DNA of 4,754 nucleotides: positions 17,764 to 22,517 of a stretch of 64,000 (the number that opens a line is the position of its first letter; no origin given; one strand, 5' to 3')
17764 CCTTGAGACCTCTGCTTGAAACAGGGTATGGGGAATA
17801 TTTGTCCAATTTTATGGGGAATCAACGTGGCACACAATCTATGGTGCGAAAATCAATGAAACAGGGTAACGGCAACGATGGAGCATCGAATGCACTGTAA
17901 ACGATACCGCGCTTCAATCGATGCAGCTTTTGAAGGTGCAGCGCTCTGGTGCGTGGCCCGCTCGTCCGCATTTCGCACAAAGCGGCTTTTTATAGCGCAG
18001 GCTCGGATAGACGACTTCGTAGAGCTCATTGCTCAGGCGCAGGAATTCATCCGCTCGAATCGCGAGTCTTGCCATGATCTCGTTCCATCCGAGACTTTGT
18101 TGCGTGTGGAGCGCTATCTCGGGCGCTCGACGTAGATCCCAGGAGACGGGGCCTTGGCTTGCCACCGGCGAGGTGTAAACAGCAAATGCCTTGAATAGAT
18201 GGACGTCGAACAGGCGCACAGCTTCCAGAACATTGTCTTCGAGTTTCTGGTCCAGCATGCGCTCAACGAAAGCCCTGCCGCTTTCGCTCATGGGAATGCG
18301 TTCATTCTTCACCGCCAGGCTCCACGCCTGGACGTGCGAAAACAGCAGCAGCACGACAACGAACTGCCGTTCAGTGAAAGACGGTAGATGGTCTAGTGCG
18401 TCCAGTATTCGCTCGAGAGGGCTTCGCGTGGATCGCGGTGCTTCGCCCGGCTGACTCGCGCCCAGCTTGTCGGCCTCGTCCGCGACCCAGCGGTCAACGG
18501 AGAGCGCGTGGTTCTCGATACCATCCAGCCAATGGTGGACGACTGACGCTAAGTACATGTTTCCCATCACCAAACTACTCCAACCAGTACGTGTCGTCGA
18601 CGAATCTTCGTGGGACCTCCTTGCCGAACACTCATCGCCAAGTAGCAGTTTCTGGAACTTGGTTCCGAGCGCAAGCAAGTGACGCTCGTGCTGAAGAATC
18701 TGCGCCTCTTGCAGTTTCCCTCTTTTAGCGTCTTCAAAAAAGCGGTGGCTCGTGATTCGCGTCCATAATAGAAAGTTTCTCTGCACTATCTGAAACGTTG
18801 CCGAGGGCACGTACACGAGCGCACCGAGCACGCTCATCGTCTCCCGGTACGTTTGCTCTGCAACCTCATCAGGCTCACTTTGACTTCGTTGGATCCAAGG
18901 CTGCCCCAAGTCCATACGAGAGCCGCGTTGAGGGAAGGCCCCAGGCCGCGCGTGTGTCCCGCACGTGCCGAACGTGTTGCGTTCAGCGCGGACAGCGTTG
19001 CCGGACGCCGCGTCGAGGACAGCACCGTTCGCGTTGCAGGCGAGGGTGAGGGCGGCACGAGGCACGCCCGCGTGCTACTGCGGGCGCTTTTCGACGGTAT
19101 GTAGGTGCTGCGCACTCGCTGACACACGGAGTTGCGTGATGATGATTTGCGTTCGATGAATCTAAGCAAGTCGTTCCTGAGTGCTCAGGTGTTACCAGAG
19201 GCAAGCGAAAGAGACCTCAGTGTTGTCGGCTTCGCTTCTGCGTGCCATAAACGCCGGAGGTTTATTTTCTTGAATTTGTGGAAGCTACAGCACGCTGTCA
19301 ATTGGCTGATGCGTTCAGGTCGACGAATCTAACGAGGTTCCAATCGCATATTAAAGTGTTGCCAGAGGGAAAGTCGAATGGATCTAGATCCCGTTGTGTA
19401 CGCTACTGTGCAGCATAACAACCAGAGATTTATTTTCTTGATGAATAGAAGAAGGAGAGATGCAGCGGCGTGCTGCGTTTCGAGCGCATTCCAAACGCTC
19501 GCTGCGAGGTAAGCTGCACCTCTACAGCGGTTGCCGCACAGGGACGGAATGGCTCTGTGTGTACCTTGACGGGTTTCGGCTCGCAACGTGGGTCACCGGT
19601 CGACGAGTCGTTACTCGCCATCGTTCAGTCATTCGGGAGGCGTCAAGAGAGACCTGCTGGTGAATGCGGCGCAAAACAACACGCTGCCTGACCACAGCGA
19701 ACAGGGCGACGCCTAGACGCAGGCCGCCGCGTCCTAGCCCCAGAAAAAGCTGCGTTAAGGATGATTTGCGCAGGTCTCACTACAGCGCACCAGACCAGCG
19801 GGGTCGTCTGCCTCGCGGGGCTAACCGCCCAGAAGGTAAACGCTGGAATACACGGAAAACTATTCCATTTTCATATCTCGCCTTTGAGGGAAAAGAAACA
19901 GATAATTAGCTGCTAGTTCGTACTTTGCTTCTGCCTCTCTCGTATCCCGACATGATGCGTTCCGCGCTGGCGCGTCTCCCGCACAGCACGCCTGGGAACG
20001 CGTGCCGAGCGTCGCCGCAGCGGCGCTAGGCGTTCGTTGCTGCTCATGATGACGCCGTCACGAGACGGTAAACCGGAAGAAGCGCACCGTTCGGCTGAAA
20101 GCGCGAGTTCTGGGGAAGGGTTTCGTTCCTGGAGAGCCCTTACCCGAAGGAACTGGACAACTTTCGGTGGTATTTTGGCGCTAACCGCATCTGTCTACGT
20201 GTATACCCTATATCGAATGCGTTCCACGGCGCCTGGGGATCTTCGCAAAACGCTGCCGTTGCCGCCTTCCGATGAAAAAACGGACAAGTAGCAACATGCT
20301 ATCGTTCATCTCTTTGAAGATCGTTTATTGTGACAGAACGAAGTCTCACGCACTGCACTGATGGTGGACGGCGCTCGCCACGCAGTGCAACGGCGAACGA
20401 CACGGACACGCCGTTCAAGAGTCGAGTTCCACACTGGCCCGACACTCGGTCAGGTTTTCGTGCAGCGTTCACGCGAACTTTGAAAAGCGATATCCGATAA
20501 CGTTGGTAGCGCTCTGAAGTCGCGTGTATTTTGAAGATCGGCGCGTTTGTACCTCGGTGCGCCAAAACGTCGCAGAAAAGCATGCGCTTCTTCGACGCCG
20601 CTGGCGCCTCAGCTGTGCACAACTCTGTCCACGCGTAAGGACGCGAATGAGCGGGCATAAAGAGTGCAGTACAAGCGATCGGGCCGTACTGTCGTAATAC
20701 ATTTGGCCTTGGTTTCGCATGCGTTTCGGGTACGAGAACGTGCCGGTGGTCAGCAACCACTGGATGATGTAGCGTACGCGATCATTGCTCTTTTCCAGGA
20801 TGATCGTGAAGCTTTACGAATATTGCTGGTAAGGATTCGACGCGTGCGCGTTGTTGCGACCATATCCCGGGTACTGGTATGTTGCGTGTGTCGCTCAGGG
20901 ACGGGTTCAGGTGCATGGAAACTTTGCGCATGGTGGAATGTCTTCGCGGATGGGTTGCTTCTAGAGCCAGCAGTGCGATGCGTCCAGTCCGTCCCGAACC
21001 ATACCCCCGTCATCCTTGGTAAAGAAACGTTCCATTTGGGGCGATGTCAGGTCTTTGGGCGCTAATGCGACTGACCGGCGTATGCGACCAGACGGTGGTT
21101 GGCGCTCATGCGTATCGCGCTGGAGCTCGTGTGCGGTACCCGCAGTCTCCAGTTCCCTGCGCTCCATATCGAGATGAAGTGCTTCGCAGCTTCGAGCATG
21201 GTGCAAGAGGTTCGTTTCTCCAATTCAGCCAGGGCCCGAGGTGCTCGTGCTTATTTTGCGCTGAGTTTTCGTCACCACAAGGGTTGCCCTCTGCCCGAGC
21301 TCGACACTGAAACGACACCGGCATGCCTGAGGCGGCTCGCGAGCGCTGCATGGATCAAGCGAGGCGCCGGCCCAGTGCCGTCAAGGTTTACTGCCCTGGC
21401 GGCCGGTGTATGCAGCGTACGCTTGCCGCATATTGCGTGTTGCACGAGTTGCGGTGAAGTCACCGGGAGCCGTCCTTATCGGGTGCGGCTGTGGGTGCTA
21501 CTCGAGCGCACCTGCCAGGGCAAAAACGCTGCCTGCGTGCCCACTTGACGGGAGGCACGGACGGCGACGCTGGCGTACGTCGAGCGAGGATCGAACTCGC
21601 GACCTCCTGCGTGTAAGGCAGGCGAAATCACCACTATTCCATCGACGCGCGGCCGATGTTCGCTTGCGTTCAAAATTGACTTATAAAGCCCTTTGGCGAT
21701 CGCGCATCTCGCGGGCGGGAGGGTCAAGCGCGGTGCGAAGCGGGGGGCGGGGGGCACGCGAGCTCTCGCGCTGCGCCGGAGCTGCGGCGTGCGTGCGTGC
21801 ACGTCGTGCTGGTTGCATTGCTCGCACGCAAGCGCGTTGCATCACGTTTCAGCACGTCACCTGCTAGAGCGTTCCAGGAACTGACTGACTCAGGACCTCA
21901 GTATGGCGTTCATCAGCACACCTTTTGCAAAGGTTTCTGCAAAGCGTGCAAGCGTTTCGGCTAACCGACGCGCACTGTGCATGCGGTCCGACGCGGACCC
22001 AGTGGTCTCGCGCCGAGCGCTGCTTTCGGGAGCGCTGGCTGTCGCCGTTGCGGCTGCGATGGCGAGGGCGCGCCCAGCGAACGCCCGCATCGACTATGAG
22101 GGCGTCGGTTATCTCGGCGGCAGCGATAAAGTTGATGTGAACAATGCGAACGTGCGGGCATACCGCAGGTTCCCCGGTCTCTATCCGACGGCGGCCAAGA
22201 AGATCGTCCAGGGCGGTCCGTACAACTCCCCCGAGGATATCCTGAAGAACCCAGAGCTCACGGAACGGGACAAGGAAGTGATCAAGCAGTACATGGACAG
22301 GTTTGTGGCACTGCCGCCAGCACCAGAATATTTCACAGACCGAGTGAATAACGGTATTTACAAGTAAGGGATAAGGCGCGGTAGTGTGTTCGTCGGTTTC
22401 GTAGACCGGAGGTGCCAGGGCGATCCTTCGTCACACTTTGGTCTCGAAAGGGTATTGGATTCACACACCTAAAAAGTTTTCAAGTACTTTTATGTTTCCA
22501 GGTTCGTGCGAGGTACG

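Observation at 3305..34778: Run of plastid-function genes with Phe-at-N-terminus presequences; points to a primary red-type plastid host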

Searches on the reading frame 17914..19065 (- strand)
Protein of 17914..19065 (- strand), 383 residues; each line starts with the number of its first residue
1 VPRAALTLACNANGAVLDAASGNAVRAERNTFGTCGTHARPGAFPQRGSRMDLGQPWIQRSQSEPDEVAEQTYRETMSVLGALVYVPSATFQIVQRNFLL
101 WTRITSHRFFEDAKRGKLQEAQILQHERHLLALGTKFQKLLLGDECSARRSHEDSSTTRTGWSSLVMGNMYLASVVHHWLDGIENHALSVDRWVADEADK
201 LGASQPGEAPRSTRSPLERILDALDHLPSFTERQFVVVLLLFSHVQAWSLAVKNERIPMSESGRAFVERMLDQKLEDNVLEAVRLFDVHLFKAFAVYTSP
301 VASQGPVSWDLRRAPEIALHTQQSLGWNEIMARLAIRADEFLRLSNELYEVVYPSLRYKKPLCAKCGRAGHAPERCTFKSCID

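Call 4: search_protein_families(library=pfam, proteins=[window:17914-19065:-])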
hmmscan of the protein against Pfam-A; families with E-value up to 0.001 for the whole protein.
window:17914-19065:- (383 aa): 0 families

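Call 44: search_protein_families(library=ncbifam, proteins=[window:17914-18915:-], max_evalue=0.00001)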
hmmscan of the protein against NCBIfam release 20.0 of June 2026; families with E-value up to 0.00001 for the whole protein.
window:17914-18915:- (333 aa): 0 families

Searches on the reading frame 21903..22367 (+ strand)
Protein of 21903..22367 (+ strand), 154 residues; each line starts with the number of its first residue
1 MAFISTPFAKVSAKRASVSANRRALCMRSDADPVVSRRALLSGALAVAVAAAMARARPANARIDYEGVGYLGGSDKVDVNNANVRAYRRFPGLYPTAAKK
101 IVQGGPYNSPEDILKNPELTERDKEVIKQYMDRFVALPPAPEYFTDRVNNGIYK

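Call 4: search_protein_families(library=pfam, proteins=[window:21903-22367:+])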
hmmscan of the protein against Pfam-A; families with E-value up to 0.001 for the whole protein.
window:21903-22367:+ (154 aa): 2 families
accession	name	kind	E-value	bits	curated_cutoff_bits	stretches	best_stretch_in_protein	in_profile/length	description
PF06514.17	PsbU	-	2.1e-29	101.8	24.5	1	63-153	3-93/93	Photosystem II 12 kDa extrinsic protein (PsbU)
PF12836.13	HHH_3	-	3.5e-06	27.5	27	1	75-129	4-62/65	Helix-hairpin-helix motif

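Call 31: find_homologous_proteins(query=window:21903-22367:+, max_evalue=0.00001)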
Query window:21903-22367:+ (154 aa): 56 proteins with E <= 0.00001 among 339 candidates.
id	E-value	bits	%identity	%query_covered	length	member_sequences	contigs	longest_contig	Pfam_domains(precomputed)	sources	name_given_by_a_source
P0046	1.0e-93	329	99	100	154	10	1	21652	PF06514.18,PF12836.14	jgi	-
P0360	9.2e-81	287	84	100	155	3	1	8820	PF06514.18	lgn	-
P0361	1.1e-67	244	84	83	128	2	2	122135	PF06514.18,PF12836.14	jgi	jgi:photosystem II PsbU protein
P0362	1.3e-51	192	72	82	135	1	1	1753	PF06514.18,PF12836.14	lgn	-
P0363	3.5e-50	187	63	91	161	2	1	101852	PF06514.18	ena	-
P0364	3.3e-38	149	88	59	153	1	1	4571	-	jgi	-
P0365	6.7e-37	144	50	98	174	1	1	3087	PF06514.18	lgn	-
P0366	2.5e-36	143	50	100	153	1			PF06514.18,PF12836.14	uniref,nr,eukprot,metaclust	uniref:Photosystem II extrinsic protein U, chloroplastic n=1 Tax=Griffithsia japonica TaxID=83288 Re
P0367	1.4e-32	130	47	95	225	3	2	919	PF06514.18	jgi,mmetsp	mmetsp:Transcript_13157/g.29657 ORF Transcript_13157/g.29657 Transcript_13157/m.29657 type:complete 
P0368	1.9e-32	130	59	62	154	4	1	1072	PF06514.18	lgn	-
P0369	2.3e-32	130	60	62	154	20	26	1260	PF06514.18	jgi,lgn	jgi:photosystem II PsbU protein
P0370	4.5e-32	129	49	94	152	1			PF06514.18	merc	-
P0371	5.8e-32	128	45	100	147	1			PF06514.18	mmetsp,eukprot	mmetsp:Transcript_7468/g.13261 ORF Transcript_7468/g.13261 Transcript_7468/m.13261 type:complete len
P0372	1.2e-31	127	48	100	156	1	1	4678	PF06514.18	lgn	-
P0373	4.1e-31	126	56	63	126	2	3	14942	PF06514.18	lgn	-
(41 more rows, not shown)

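Call 33: find_encoding_contigs(protein=P0363, flank=10000, max_places=3)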
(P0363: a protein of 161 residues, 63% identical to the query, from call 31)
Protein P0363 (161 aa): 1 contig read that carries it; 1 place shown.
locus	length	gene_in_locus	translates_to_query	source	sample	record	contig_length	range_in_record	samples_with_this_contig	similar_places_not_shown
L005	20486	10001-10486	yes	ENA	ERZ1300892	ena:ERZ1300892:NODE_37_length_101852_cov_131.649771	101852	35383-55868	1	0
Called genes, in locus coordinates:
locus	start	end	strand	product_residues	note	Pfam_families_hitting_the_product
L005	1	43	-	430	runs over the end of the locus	PF17820:PDZ_6 (faint), PF03572:Peptidase_S41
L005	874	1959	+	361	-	PF01786:AOX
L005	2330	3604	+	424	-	PF01786:AOX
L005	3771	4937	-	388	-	-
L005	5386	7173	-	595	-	-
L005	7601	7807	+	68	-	PF09813:Coa3_cc (weak)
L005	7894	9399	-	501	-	-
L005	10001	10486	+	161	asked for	PF06514:PsbU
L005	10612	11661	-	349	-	PF00804:Syntaxin, PF05739:SNARE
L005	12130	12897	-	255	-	PF27017:GOSR1_N, PF12352:V-SNARE_C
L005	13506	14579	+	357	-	PF07992:Pyr_redox_2, PF13738:Pyr_redox_3, PF00070:Pyr_redox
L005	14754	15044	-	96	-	-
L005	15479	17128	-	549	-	PF01409:tRNA-synt_2d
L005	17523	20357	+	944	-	PF02922:CBM_48 (faint), PF00128:Alpha-amylase (weak), PF21156:ISOA1-3_C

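Call 34: find_encoding_contigs(protein=P0361, flank=10000, max_places=2)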
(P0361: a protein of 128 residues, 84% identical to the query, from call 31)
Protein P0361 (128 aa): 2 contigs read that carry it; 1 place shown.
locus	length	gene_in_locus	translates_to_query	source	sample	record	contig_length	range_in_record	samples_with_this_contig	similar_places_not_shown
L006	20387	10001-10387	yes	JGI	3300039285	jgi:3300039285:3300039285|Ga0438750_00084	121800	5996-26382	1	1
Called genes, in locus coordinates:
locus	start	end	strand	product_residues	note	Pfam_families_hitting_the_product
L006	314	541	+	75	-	-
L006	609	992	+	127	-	-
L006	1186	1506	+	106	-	-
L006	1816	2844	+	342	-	PF01786:AOX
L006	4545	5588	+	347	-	PF01786:AOX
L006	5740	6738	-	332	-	-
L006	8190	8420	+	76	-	-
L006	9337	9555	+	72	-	-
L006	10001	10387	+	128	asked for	PF06514:PsbU, PF12836:HHH_3 (faint)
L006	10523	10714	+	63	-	-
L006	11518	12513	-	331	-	PF00804:Syntaxin, PF05739:SNARE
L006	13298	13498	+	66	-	-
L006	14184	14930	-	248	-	PF27017:GOSR1_N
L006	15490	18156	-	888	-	PF02861:Clp_N, PF00004:AAA, PF17871:AAA_lid_9, PF00158:Sigma54_activat, PF00004:AAA, PF07724:AAA_2, PF07728:AAA_5, PF10431:ClpB_D2-small, +11 more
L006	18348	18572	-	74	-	-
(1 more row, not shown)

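Call 44: search_protein_families(library=ncbifam, proteins=[window:21903-22367:+], max_evalue=0.00001)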
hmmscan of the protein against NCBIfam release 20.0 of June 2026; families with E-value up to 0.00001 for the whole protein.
window:21903-22367:+ (154 aa): 1 family
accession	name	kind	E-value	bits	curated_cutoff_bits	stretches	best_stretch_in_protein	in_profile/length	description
NF002708.1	PRK02515.1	equivalog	1.9e-27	95.9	85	1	74-153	56-137/137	photosystem II complex extrinsic protein PsbU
